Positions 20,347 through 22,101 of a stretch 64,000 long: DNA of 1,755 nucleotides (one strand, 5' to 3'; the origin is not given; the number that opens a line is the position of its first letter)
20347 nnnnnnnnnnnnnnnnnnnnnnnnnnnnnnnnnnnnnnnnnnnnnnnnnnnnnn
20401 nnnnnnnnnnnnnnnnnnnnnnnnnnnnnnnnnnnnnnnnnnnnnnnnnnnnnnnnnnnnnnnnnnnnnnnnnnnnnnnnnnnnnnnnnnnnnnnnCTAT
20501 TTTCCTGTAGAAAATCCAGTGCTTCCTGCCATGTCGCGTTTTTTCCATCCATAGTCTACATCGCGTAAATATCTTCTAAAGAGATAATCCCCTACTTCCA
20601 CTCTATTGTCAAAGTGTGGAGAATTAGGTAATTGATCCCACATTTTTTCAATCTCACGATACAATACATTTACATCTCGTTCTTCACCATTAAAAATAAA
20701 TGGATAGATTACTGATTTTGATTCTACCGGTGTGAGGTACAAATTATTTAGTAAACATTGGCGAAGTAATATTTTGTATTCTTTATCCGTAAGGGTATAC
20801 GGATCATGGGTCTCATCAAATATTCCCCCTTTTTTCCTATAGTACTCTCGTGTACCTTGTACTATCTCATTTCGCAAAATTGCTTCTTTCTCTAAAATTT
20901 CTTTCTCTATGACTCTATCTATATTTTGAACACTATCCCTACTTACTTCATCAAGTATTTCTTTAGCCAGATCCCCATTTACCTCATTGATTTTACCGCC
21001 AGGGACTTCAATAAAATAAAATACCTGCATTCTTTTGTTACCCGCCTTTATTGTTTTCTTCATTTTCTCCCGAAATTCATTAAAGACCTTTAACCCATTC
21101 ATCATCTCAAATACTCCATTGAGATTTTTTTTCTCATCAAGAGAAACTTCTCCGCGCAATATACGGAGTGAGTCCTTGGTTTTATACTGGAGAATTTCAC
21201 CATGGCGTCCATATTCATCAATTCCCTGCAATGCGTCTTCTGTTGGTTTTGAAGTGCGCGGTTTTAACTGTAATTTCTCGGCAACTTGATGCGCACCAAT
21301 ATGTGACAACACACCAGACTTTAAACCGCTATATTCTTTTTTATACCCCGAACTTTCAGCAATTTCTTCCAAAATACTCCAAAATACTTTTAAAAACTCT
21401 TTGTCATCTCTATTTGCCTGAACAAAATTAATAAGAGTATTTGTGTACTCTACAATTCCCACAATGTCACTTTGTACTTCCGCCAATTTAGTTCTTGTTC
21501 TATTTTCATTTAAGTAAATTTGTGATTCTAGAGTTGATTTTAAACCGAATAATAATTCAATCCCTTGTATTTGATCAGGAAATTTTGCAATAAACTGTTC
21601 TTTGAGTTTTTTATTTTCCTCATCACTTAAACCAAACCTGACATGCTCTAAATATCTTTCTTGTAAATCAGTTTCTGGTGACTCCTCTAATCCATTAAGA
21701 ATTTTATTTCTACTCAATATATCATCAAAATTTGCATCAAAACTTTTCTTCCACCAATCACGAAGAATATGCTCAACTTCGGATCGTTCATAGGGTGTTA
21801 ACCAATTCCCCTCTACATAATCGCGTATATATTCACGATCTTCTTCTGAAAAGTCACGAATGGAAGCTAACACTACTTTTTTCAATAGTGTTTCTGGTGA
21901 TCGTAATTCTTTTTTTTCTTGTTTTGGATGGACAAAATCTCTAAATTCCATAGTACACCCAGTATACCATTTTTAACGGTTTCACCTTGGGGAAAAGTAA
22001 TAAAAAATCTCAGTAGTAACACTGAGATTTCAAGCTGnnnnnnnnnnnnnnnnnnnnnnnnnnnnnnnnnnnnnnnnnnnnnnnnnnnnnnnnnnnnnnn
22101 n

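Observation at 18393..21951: Uncharacterised three-gene module (484-aa unknown, overlapping Pif1-like helicase, 280-aa coiled-coil protein) inserted next to tRNA-Asn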

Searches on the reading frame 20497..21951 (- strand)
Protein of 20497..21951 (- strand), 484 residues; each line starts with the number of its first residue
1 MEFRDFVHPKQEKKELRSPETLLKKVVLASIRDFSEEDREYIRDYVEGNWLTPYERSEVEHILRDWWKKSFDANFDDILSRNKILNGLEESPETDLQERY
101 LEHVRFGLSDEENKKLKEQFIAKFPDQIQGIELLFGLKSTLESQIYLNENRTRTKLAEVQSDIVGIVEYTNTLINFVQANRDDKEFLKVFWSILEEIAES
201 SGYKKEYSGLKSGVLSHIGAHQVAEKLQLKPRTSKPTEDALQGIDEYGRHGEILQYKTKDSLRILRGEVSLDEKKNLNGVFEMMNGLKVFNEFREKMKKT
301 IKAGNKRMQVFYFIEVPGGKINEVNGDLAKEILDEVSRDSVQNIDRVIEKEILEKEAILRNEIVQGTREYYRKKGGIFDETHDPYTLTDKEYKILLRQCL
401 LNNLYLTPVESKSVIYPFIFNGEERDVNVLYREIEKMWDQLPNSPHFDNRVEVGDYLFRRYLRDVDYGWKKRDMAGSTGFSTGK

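Call 4: search_protein_families(library=pfam, proteins=[window:20497-21951:-], max_evalue=1)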
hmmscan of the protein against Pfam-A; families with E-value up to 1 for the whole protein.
window:20497-21951:- (484 aa): 2 families
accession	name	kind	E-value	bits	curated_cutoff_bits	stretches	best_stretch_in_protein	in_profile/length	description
PF10134.15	RPA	-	0.035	14.1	27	1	248-346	64-162/228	Replication initiator protein A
PF24993.1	GNC1_N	-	0.19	11.9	26.3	1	2-27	38-63/134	Stalled ribosome sensor GCN1 N-terminal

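Call 5: search_protein_families(library=padloc, proteins=[window:20497-21951:-], max_evalue=1)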
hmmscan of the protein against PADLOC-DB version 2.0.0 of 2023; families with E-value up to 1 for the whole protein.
window:20497-21951:- (484 aa): 1 family
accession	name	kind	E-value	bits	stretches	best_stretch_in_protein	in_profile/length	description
PDLC00880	HORMA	-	0.027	12.6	0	95-124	52-81/167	HORMA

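Call 6: search_protein_families(library=ncbifam, proteins=[window:20497-21951:-], max_evalue=1)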
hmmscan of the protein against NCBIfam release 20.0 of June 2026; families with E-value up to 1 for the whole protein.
window:20497-21951:- (484 aa): 0 families

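Call 7: search_protein_families(library=phrogs, proteins=[window:20497-21951:-], max_evalue=1)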
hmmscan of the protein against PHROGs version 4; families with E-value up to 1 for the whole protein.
window:20497-21951:- (484 aa): 2 families
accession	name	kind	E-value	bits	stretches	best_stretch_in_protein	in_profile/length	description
phrog_37039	-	unknown function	0.12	13.5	1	351-386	5-35/81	-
phrog_288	-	unknown function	0.29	12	1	140-174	8-42/56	-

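Call 8: find_homologous_proteins(query=window:20497-21951:-)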
Query window:20497-21951:- (484 aa): 3 proteins with E <= 0.001 among 8000 candidates.
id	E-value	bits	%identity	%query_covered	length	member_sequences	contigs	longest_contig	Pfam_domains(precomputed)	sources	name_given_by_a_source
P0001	0.0e+0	1065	99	100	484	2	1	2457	-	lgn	-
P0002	2.1e-163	563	52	100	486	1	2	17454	-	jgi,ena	-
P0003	3.3e-119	417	41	100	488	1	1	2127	-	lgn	-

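Call 10: find_encoding_contigs(protein=P0002, flank=10000)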
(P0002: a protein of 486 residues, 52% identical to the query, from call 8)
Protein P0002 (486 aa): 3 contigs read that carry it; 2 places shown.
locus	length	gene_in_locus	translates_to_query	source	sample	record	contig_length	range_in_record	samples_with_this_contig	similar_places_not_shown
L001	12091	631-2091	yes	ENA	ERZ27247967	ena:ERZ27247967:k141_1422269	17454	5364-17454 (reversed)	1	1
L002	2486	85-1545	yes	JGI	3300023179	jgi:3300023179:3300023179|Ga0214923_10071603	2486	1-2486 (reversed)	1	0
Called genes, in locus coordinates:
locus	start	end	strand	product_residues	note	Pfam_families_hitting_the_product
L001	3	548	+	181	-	?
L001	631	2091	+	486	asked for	-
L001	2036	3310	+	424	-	PF02689:Herpes_Helicase (faint), PF05970:PIF1, PF13245:AAA_19, PF13604:AAA_30, PF01443:Viral_helicase1 (faint), PF13401:AAA_22 (faint)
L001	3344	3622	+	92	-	-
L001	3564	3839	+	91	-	PF02583:Trns_repr_metal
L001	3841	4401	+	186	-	PF13628:DUF4142 (faint), PF03713:DUF305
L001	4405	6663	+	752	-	PF00403:HMA, PF00122:E1-E2_ATPase, PF00702:Hydrolase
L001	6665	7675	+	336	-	PF00403:HMA (weak), PF13386:DsbD_2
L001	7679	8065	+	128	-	PF13473:Cupredoxin_1 (weak)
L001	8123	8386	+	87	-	-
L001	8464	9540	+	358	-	-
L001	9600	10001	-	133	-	-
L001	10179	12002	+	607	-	PF00580:UvrD-helicase, PF13245:AAA_19, PF13604:AAA_30 (faint), PF13361:UvrD_C, PF01443:Viral_helicase1, PF13087:AAA_12 (faint)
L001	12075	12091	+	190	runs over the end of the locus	PF02421:FeoB_N, PF03193:RsgA_GTPase (faint), PF00350:Dynamin_N (faint), PF01926:MMR_HSR1, PF00009:GTP_EFTU (weak)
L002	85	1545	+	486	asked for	-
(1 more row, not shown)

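Call 11: find_encoding_contigs(protein=P0003, flank=10000)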
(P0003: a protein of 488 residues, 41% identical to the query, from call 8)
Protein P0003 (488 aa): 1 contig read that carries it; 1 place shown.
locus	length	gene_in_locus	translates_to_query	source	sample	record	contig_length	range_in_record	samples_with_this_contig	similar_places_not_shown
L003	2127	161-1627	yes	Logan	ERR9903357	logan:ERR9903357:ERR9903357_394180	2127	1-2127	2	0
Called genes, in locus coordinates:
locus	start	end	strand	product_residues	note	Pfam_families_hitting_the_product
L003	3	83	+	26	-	?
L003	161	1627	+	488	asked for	-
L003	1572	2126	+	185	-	?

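Call 24: search_protein_representatives(alignment_id=A1)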
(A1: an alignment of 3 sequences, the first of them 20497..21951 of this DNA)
Query: 3 sequences, 485 profile positions. Proteins with E-value up to 0.001 (for the whole library): 222; up to 1e-10: 144; up to 1e-30: 35. The best 150 are listed.
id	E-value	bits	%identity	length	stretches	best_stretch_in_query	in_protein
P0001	5.1e-262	886.5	-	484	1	1-485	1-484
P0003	4.5e-257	870.2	-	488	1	1-485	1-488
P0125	9.8e-42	160.0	-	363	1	9-335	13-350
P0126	1.2e-38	149.8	-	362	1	17-339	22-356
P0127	8.6e-38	147.0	-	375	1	17-334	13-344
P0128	1.1e-37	146.6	-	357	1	12-338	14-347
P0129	1.9e-37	145.9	-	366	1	10-340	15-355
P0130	2.6e-37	145.4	-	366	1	11-339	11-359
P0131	4.9e-37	144.5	-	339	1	16-340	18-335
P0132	2.0e-35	139.2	-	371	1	23-340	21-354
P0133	4.1e-35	138.1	-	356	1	27-339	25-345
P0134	7.2e-35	137.4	-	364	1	14-334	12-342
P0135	1.0e-34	136.8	-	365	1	17-333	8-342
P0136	1.3e-34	136.5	-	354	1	9-338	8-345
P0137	1.9e-34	136.0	-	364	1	27-334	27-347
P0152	3.7e-32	128.4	-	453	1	28-263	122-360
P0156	5.1e-31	124.7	-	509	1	15-338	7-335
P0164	3.7e-28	115.2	-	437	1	22-336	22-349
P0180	4.7e-25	105.0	-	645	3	20-246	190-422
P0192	2.8e-22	95.8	-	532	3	99-342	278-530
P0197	2.7e-21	92.6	-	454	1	27-274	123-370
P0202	6.4e-21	91.4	-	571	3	72-338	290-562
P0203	7.0e-21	91.2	-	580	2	22-354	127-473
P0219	7.6e-17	77.9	-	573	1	95-340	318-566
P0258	5.7e-12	61.8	-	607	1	106-255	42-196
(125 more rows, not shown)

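Call 29: predict_structure(alignment_id=A1)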
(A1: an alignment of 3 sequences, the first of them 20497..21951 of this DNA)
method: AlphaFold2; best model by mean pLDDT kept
length: 484 residues; sequences in the alignment: 3
mean_pLDDT: 60.5   pTM: 0.48
mean pLDDT of the five models: 60.5, 56.7, 55.9, 54.4, 48.5
residues with pLDDT >= 90: 0; 70-90: 193; 50-70: 148; < 50: 143
segments of 3 or more residues with pLDDT < 50: 1-20, 74-99, 230-259, 271-309, 380-383, 465-484
pLDDT, mean of each block of 10 residues (from residue 1): 31 36 68 84 77 73 73 47 33 45 54 69 61 77 74 55 65 73 75 80 81 75 68 28 26 34 59 38 31 33 40 64 84 76 64 68 68 59 60 81 66 68 77 87 82 75 46 30 25
secondary structure, 60 per line:
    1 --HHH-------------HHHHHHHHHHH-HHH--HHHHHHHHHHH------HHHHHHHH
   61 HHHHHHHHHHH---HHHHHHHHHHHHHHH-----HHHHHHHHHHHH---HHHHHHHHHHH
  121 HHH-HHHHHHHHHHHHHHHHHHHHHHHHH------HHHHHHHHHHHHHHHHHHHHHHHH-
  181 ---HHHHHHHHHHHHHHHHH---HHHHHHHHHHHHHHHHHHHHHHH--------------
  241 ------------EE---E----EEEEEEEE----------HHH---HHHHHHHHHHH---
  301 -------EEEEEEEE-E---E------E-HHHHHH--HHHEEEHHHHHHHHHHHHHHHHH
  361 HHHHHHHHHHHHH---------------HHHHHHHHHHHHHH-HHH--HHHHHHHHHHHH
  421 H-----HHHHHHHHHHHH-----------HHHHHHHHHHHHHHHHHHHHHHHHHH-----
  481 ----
elements in order: H19-29 H36-46 H53-71 H75-89 H95-106 H110-123 H125-149 H156-179 H184-200 H204-226 E263-270 H287-297 E308-315 H330-335 E341-343 H344-373 H389-402 H409-421 H427-438 H450-475
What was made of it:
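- Tried and rejected: The first AF2 run, with 3 sequences, was too poor to use (pLDDT 60, call 29).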

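Call 30: search_protein_families(library=pfam, alignment_id=A2, max_evalue=0.1)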
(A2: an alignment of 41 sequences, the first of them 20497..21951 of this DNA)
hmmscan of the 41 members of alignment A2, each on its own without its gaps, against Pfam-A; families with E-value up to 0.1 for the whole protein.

A. member 1, window:20497-21951:- (484 aa): 1 family
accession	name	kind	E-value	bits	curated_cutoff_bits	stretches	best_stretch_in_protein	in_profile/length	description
PF10134.15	RPA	-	0.035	14.1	27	1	248-346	64-162/228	Replication initiator protein A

B. families by the number of members that match (of 41 scanned): 19 families
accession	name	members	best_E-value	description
PF12709.12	Fungal_TACC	3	0.0013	Fungal Transforming acidic coiled-coil (TACC) proteins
PF23243.1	HEAT_HEATR1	1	0.0018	HEATR1-like, HEAT repeats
PF19655.4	DUF6158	1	0.0083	Family of unknown function (DUF6158)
PF10045.14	DUF2280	1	0.0084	Uncharacterized conserved protein (DUF2280)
PF14688.11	DUF4461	1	0.0089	Domain of unknown function (DUF4461)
PF10281.14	Ish1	1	0.0097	Putative nuclear envelope organisation protein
PF19378.4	DUF5953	1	0.015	Family of unknown function (DUF5953)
PF09883.16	DUF2110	1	0.021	DUF2110 central domain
PF16811.11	TAtT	1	0.021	TRAP transporter T-component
PF12081.13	GldM_1st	1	0.021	GldM N-terminal domain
PF20870.2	FAM186A-B_N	1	0.028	FAM186A/B, N-terminal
PF15249.11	GLTSCR1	1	0.031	Conserved region of unknown function on GLTSCR protein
PF10134.15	RPA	1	0.035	Replication initiator protein A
PF25705.1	Gad1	1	0.039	Gabija anti-defense 1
PF13869.12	NUDIX_2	1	0.042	Nucleotide hydrolase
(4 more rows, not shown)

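Call 31: search_solved_structures(query=A2, max_evalue=10, show_alignments=2)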
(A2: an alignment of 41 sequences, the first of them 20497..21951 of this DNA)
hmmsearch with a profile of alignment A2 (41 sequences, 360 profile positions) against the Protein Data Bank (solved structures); distinct sequences matched with E-value up to 10: 2.
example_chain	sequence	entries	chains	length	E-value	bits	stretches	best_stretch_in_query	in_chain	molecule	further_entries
8z11_L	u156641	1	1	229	0.27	13.6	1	188-231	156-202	iFCPI-12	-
7rmx_A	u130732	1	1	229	3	10.1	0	89-178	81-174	Tunable symmetric protein, D_3_212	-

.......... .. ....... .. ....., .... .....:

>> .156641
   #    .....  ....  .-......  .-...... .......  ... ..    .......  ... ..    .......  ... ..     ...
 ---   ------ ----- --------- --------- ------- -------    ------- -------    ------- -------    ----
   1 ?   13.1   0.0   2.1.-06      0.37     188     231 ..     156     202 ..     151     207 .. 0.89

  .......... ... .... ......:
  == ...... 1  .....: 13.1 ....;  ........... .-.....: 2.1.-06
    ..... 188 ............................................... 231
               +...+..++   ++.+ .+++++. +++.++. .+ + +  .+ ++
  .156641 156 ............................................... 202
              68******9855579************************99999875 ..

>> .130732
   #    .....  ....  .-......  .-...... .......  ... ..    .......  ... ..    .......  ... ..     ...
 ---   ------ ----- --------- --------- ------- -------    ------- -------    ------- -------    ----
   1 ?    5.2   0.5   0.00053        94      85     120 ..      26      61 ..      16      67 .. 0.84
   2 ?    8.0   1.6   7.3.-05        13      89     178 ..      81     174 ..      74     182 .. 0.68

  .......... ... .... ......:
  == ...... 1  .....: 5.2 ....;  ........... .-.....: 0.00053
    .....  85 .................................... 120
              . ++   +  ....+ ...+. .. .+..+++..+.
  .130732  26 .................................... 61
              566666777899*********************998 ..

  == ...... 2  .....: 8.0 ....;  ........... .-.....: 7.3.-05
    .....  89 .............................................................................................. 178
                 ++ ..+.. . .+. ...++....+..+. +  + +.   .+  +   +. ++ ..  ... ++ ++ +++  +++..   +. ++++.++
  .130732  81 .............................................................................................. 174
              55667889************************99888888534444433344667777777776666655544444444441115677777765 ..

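Call 33: find_related_loci(query=A2, collection=genome_contigs, flank=6000)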
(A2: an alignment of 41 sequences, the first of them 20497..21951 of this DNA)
Query A2 (484 aa) in genome_contigs; peptide patterns used: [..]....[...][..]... (x = any residue, [..] = any of these).
129 stretches matched a pattern; 18 encode a relative of the query (tblastn E <= 1e-3); 18 distinct loci.
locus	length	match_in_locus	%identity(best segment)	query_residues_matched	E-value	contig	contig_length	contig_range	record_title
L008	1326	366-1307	30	34-336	2e-32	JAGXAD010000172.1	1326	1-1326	MAG: Patescibacteria group bacterium isolate REEB69 contig-150_155593, whole genome shotgun sequence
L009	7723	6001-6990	24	17-336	1e-28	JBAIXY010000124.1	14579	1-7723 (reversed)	MAG: Vicinamibacterales bacterium isolate bin_279 c_000023438379, whole genome shotgun sequence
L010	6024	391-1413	25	13-338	4e-27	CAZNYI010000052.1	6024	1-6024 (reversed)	MAG TPA_asm: uncultured Candidatus Saccharibacteria bacterium isolate binchicken_co54_413 genome assembly, contig: NODE_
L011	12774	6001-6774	30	5-258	7e-27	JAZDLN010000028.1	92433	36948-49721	MAG: Candidatus Falkowbacteria bacterium isolate MEGAHIT-group-0.601 k141_11169230, whole genome shotgun sequence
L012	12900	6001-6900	27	46-336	3e-26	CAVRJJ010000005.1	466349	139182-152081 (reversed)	MAG: uncultured bacterium isolate MFD01275.bin.1.95 genome assembly, contig: contig_31289, whole genome shotgun sequence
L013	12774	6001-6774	29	5-258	4e-26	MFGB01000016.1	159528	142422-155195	MAG: Candidatus Falkowbacteria bacterium RIFOXYA2_FULL_47_19 rifoxya2_full_scaffold_34, whole genome shotgun sequence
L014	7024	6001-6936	28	34-336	5e-25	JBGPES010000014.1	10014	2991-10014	MAG: Candidatus Paceibacteria bacterium isolate OBJ_0618_7090110_85 k141_935848_length_10014_cov_8.0000, whole genome sh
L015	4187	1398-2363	27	29-336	2e-24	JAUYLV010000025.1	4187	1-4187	MAG: bacterium isolate C24_metabat.bin.54 C24_k141_745881, whole genome shotgun sequence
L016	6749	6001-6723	27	17-245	6e-23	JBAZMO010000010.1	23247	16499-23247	MAG: Patescibacteria group bacterium isolate SO_2017_LW4_45 scaffold_4475_c1_LW137-91_2017, whole genome shotgun sequenc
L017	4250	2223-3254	25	13-334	3e-22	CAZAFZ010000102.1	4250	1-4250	MAG TPA_asm: uncultured Gammaproteobacteria bacterium isolate binchicken_co259_340 genome assembly, contig: NODE_25693_l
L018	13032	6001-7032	27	1-336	1e-26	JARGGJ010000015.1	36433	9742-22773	MAG: Patescibacteria group bacterium isolate C14-29 NODE_15_length_36433_cov_7.452718, whole genome shotgun sequence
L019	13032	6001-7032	25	12-334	1e-28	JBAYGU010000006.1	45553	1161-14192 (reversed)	MAG: Candidatus Buchananbacteria bacterium isolate SO_2016_GW1_132 scaffold01530_OW334_2016, whole genome shotgun sequen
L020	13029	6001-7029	27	1-336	4e-25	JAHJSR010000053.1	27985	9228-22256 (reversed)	MAG: Patescibacteria group bacterium isolate OS_PC_MetaG.mb.25 OS_PC_MetaG.mb.25_k141_362357, whole genome shotgun seque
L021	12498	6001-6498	30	96-262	3e-19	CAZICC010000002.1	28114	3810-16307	MAG TPA_asm: uncultured Candidatus Saccharibacteria bacterium isolate binchicken_co209_21 genome assembly, contig: NODE_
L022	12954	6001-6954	24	31-334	4e-17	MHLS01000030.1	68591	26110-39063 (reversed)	MAG: Candidatus Lloydbacteria bacterium RIFCSPLOWO2_02_FULL_54_12 rifcsplowo2_02_scaffold_2643, whole genome shotgun seq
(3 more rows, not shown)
